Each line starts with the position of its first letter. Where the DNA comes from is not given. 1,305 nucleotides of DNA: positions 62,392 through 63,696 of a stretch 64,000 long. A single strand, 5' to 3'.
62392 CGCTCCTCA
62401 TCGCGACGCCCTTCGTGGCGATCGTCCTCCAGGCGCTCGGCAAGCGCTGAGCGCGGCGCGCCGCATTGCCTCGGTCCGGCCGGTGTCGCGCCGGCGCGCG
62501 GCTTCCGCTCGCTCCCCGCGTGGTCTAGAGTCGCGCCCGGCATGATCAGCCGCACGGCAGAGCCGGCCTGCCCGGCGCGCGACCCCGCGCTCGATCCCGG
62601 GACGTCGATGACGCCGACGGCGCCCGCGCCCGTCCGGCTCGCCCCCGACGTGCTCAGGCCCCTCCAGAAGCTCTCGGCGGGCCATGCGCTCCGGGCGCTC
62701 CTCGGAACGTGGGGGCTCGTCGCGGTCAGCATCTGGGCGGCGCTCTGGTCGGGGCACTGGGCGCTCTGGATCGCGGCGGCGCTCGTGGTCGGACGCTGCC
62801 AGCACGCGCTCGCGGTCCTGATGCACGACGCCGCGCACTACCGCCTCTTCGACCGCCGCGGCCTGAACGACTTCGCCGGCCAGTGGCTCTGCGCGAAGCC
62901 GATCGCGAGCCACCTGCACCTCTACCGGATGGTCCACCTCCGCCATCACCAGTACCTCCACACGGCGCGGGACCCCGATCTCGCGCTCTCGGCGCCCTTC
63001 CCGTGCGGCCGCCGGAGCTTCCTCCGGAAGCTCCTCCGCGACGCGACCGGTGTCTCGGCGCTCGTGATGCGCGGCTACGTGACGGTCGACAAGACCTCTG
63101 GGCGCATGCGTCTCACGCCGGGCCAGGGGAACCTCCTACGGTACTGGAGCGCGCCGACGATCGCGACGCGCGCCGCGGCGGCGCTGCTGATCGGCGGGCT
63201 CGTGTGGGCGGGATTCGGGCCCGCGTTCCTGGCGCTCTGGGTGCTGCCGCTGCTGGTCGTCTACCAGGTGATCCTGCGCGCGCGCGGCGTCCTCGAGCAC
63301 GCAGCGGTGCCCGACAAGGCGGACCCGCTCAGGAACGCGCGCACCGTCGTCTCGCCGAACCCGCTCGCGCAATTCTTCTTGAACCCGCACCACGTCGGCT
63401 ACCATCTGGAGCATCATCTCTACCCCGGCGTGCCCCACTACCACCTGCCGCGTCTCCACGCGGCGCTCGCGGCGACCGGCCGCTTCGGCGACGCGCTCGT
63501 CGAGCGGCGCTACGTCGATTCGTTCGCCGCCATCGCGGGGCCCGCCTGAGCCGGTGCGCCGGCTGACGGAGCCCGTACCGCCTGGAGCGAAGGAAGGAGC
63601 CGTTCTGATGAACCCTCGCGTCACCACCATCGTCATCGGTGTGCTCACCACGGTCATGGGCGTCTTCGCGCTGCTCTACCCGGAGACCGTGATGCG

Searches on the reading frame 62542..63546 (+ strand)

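Call 6: search_protein_families(library=pfam, proteins=[window:62542-63546:+])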
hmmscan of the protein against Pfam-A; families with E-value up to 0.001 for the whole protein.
window:62542-63546:+ (335 aa): 1 family
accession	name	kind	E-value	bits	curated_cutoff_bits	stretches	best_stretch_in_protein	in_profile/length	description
PF00487.30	FA_desaturase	-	1.4e-37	130.2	29.7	1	72-312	2-241/253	Fatty acid desaturase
